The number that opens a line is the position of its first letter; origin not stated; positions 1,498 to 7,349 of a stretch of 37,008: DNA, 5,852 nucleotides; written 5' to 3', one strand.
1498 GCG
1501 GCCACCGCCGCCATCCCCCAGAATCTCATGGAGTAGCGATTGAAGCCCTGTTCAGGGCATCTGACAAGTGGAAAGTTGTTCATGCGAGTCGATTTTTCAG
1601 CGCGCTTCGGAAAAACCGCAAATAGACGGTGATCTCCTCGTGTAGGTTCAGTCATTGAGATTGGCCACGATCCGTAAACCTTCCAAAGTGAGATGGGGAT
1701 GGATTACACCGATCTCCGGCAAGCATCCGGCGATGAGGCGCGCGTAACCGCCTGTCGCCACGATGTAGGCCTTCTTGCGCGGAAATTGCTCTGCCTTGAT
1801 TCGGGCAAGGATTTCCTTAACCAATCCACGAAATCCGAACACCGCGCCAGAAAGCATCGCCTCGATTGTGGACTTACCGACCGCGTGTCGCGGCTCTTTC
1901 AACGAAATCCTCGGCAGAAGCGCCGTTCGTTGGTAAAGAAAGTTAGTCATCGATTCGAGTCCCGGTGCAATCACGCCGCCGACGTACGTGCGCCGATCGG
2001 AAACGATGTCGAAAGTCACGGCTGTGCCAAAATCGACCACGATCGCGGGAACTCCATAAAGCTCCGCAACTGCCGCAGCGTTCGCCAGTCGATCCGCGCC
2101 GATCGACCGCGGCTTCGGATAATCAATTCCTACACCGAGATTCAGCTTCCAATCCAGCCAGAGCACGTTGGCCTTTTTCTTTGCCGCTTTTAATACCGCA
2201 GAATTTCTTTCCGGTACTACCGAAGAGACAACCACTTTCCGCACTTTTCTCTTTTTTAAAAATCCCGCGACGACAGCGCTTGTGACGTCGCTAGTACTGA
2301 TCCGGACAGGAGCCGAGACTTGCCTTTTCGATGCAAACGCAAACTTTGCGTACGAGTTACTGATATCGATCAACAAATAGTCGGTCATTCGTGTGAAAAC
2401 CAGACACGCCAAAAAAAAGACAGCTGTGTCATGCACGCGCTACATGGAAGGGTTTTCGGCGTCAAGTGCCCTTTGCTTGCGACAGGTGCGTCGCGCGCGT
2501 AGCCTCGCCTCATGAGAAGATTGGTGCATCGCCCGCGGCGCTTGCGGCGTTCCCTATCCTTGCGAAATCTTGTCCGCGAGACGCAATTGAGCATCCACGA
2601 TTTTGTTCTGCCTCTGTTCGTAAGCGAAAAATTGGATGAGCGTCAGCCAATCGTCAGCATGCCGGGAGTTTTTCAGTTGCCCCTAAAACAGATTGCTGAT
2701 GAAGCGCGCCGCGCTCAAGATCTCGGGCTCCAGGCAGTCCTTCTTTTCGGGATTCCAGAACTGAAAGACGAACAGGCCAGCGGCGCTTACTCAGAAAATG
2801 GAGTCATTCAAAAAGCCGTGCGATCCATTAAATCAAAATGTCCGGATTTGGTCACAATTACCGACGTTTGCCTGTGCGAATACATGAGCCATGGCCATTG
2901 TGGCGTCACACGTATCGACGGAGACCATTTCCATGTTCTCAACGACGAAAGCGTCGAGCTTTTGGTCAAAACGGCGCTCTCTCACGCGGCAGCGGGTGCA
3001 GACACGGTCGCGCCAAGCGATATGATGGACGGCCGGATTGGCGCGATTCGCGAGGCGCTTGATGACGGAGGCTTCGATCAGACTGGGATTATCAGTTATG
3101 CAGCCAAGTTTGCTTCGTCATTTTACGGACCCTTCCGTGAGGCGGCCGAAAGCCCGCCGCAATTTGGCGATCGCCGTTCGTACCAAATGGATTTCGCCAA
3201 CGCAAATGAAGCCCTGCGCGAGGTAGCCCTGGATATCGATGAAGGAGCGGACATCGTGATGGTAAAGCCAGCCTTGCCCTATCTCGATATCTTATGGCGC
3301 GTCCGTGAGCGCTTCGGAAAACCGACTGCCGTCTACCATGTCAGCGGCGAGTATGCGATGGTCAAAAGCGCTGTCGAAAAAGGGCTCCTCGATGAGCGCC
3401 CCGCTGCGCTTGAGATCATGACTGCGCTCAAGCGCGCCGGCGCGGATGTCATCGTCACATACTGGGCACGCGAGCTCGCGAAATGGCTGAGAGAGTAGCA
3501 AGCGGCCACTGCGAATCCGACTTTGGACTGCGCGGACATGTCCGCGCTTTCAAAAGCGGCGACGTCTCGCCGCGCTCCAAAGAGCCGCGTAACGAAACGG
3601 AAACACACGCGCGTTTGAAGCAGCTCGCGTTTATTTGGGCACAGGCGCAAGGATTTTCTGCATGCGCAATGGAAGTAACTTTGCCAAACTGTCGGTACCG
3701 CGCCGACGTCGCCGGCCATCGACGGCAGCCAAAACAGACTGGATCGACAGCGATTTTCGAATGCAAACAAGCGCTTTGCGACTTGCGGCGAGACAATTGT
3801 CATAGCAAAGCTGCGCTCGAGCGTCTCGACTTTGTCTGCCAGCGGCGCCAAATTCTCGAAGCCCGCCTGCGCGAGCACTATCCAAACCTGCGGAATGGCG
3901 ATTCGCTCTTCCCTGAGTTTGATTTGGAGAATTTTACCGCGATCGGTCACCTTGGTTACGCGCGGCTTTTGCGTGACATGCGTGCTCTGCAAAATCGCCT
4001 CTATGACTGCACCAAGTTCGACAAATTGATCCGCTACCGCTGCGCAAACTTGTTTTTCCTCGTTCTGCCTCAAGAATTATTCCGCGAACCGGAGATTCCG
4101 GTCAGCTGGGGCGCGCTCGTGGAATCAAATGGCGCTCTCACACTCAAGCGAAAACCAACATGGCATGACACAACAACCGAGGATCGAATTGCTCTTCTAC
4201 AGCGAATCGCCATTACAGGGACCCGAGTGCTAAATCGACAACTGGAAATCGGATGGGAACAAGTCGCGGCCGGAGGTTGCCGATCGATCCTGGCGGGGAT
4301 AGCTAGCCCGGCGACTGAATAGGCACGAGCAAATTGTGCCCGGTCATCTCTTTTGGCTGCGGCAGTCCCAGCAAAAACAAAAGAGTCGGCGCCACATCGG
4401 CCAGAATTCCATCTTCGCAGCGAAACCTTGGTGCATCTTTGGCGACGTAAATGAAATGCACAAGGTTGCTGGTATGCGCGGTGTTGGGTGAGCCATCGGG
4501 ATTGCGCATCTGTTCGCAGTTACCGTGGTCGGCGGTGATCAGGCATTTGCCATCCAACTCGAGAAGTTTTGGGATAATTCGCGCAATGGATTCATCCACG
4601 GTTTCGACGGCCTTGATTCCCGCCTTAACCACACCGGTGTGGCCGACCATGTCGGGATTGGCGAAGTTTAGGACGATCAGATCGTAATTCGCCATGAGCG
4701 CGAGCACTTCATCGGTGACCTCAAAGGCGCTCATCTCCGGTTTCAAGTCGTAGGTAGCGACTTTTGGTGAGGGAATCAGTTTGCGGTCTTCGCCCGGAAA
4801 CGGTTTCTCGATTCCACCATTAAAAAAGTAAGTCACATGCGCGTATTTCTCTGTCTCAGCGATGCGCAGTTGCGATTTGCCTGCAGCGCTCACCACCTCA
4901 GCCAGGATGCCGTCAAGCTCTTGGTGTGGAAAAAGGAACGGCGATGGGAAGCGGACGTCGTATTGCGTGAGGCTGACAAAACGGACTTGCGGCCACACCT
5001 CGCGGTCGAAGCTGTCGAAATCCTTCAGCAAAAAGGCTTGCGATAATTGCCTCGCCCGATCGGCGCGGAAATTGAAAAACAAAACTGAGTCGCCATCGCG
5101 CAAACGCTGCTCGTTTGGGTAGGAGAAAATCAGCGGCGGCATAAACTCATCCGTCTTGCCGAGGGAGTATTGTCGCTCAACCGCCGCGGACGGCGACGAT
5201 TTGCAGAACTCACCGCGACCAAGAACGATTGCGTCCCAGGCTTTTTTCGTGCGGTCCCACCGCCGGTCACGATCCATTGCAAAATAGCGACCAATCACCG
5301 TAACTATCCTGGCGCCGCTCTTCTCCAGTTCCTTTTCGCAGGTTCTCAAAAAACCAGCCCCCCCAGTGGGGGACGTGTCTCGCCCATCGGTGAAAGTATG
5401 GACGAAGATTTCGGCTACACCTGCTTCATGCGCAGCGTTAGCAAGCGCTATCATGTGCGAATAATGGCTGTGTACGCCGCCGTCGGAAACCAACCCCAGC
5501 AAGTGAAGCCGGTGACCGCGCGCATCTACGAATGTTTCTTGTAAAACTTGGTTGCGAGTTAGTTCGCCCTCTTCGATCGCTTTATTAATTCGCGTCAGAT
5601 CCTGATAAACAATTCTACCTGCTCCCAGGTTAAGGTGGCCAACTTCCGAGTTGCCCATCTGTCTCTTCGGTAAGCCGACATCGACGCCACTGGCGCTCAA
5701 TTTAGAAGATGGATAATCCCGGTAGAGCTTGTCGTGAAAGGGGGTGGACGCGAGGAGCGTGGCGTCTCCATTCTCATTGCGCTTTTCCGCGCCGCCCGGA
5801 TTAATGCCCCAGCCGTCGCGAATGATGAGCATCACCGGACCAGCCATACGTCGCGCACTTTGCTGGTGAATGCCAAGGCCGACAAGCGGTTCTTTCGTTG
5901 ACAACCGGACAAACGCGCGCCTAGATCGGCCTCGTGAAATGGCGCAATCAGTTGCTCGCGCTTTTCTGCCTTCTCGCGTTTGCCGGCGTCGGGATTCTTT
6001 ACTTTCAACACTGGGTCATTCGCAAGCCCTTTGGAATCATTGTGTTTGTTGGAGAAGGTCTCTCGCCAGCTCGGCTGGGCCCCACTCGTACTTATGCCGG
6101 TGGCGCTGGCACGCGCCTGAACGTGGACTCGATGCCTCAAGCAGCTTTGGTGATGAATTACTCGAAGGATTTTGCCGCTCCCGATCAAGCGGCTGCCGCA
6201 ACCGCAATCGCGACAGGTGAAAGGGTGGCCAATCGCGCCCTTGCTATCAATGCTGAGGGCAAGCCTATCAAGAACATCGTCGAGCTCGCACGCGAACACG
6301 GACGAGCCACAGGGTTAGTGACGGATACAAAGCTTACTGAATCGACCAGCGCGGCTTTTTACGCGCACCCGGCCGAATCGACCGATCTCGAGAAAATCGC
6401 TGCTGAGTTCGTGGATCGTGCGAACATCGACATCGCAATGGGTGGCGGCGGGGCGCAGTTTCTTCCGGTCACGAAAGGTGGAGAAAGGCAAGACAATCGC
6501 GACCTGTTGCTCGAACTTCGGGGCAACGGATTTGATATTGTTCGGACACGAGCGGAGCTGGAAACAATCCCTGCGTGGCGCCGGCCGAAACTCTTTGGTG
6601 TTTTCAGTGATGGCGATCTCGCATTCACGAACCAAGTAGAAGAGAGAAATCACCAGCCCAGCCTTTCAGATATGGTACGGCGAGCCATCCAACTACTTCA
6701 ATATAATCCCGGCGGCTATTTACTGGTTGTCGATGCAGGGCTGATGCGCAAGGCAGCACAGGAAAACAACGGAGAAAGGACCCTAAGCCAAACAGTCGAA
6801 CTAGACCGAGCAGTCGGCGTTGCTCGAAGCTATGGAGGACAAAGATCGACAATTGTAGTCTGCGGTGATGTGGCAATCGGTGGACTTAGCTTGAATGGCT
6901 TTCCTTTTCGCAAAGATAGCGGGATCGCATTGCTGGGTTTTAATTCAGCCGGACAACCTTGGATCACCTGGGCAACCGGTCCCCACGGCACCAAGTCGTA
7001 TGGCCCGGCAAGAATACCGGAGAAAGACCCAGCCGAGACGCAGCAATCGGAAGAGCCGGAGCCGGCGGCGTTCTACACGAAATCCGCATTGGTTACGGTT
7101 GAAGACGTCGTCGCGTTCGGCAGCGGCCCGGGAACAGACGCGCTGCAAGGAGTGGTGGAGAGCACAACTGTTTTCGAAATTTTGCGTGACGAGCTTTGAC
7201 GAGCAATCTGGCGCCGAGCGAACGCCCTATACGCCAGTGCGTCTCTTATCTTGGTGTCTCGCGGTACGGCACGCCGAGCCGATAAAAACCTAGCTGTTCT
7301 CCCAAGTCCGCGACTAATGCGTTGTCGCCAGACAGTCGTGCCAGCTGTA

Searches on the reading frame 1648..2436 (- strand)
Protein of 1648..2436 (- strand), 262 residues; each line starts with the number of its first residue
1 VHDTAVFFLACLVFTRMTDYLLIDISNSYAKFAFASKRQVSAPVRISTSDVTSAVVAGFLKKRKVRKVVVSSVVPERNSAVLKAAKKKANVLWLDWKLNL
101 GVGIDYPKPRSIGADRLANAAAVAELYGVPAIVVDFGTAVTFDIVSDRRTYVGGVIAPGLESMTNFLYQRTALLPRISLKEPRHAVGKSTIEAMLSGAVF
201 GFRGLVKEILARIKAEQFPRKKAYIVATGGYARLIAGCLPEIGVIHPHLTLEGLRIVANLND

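Call 4: search_protein_families(library=pfam, proteins=[window:1648-2436:-], max_evalue=0.01)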
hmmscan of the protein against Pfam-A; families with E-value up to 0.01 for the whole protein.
window:1648-2436:- (262 aa): 1 family
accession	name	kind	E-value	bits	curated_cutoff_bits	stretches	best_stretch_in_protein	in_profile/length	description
PF03309.20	Pan_kinase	-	5.7e-52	177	24.7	1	21-211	2-204/205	Type III pantothenate kinase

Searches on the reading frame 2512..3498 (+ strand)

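Call 4: search_protein_families(library=pfam, proteins=[window:2512-3498:+], max_evalue=0.01)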
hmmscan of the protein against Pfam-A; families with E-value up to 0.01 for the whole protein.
window:2512-3498:+ (328 aa): 1 family
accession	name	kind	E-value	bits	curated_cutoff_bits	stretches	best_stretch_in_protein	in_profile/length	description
PF00490.27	ALAD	-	3.6e-143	476.9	24.6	1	6-325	2-317/317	Delta-aminolevulinic acid dehydratase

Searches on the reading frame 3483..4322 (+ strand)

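Call 4: search_protein_families(library=pfam, proteins=[window:3483-4322:+], max_evalue=0.01)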
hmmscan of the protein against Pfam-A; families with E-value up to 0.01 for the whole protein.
window:3483-4322:+ (279 aa): 0 families

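Call 6: search_protein_families(library=pfam, proteins=[window:3483-4322:+], max_evalue=1)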
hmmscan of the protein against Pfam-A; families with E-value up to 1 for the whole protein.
window:3483-4322:+ (279 aa): 1 family
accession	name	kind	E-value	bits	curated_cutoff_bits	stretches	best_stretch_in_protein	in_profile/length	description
PF06054.18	CoiA_nuc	-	0.019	15.6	20.3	1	38-80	1-42/158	Competence protein CoiA, nuclease-like domain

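Call 56: search_protein_families(library=ncbifam, proteins=[window:3483-4322:+], max_evalue=0.001)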
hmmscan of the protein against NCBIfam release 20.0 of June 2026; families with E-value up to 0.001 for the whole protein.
window:3483-4322:+ (279 aa): 0 families

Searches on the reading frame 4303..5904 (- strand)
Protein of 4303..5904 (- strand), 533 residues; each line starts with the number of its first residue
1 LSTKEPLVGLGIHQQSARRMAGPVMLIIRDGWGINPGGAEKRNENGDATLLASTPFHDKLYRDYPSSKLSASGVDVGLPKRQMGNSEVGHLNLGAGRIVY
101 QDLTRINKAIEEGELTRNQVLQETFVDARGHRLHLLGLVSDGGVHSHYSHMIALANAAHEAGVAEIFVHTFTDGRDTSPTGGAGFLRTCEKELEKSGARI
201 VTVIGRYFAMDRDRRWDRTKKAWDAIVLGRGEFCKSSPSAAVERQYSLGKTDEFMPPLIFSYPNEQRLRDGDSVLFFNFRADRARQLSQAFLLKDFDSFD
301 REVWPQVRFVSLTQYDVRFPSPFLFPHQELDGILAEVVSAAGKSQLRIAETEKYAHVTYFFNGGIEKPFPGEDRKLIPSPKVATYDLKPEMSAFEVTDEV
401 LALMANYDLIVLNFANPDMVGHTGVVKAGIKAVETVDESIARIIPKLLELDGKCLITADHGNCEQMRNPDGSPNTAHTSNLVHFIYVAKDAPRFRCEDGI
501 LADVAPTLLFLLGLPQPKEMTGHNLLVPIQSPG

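Call 4: search_protein_families(library=pfam, proteins=[window:4303-5904:-], max_evalue=0.01)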
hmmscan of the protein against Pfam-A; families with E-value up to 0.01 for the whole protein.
window:4303-5904:- (533 aa): 4 families
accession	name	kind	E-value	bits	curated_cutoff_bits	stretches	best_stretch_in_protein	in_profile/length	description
PF06415.18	iPGM_N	-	1.2e-75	254.1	27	1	106-316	1-216/217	BPG-independent PGAM N-terminus (iPGM_N)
PF01676.23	Metalloenzyme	-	3.1e-70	237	24.3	1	23-515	2-251/252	Metalloenzyme superfamily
PF01663.27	Phosphodiest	-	0.0018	18.4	23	1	402-461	157-220/342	Type I phosphodiesterase / nucleotide pyrophosphatase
PF08665.17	PglZ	-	0.0068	16.8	25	0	397-465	104-175/179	PglZ domain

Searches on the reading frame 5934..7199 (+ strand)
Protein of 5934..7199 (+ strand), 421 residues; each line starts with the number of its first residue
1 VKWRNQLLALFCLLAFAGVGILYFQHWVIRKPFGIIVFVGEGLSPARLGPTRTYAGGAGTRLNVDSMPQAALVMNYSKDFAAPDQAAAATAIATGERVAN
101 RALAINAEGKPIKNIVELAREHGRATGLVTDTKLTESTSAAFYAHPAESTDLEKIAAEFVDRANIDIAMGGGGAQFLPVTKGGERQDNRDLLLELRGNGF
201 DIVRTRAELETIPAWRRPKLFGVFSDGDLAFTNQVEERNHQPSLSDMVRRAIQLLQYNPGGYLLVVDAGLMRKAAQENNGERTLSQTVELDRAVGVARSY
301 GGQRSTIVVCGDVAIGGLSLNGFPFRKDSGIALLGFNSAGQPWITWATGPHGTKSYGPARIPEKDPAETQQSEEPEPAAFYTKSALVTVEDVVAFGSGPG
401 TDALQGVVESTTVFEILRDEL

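Call 4: search_protein_families(library=pfam, proteins=[window:5934-7199:+], max_evalue=0.01)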
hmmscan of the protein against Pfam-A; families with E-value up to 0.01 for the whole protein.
window:5934-7199:+ (421 aa): 1 family
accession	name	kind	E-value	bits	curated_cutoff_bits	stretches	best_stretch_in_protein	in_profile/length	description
PF00245.25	Alk_phosphatase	-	4.8e-52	177.8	24.4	1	35-418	4-418/423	Alkaline phosphatase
